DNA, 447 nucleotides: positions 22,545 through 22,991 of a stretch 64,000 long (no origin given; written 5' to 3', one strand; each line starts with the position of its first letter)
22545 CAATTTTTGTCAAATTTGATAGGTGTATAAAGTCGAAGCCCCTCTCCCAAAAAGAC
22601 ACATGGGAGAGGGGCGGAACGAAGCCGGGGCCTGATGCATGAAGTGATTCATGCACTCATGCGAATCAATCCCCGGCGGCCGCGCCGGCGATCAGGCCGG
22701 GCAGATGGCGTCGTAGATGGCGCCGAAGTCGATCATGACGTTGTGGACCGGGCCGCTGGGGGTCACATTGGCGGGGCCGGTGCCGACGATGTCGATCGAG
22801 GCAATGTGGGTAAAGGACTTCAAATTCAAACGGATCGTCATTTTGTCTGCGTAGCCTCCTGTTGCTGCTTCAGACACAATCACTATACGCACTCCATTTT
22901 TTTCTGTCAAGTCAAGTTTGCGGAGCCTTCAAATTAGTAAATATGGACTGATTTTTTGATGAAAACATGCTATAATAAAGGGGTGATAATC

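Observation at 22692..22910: Second GC3-rich mini-ORF with the same promoter/RBS architecture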

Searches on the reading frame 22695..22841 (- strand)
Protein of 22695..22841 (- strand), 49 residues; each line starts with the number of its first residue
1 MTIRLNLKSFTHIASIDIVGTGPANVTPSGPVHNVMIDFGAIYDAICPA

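Call 11: find_encoding_contigs(protein=window:22695-22841:-, flank=10000)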
Protein seq(49 aa) (49 aa): no gene with exactly this product is on record in the collection.

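Call 31: search_protein_representatives(protein=window:22695-22841:-)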
Query: 49 residues. Proteins with E-value up to 0.001 (for the whole library): 4; up to 1e-10: 1; up to 1e-30: 0. The best 4 are listed.
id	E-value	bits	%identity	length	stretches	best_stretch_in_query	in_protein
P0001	2.5e-25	102.2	100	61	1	1-49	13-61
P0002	6.7e-05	38.9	33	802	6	9-35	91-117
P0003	7.1e-05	38.8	32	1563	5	10-44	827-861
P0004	9.6e-05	38.4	44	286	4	9-34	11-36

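Call 35: find_related_loci(query=window:22695-22841:-, collection=metagenome_contigs, flank=4000)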
Query seq(49 aa) (49 aa) in metagenome_contigs; peptide patterns used: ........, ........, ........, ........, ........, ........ (x = any residue, [..] = any of these).
563 stretches matched a pattern, but none encodes a relative of the query by tblastn (E <= 1e-3).

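Call 36: find_related_loci(query=window:22695-22841:-, collection=viral_contigs, flank=4000)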
Query seq(49 aa) (49 aa) in viral_contigs; peptide patterns used: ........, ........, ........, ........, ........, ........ (x = any residue, [..] = any of these).
22 stretches matched a pattern, but none encodes a relative of the query by tblastn (E <= 1e-3).
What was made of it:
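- Tried and rejected: JGI metagenomes and IMG/VR: none (calls 35, 36).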

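Call 49: search_protein_families(library=phrogs, proteins=[window:22695-22841:-], max_evalue=1)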
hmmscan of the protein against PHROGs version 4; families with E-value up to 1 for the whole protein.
window:22695-22841:- (49 aa): 0 families

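Call 50: search_protein_families(library=ncbifam, proteins=[window:22695-22841:-], max_evalue=1)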
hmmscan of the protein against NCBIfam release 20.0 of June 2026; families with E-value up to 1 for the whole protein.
window:22695-22841:- (49 aa): 0 families

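Call 51: search_protein_families(library=padloc, proteins=[window:22695-22841:-], max_evalue=1)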
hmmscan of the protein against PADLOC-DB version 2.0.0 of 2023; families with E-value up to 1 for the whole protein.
window:22695-22841:- (49 aa): 0 families

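Call 58: predict_structure(protein=window:22695-22841:-)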
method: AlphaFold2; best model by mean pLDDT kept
length: 49 residues; sequences in the alignment: 1
mean_pLDDT: 57.5   pTM: 0.28
mean pLDDT of the five models: 57.5, 57.0, 53.0, 52.6, 49.5
residues with pLDDT >= 90: 0; 70-90: 5; 50-70: 36; < 50: 8
segments of 3 or more residues with pLDDT < 50: none
pLDDT, mean of each block of 10 residues (from residue 1): 53 52 54 63 67
secondary structure, 60 per line:
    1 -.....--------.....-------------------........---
elements in order: E2-6 E15-19 H39-46
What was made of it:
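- The AlphaFold model is low confidence, pLDDT 57.5 (call 58).
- Tried and rejected: Single-sequence AlphaFold of the 49-aa peptide was uninformative (pLDDT 57.5; call 58), so no fold search was run.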

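Call 93: search_solved_structures(query=window:22695-22841:-, max_evalue=10)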
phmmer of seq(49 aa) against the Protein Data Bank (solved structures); distinct sequences matched with E-value up to 10: 1.
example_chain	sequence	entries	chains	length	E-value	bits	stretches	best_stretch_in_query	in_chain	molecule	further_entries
9oh5_A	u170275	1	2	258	0.83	13.8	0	8-33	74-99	MS2 CPM58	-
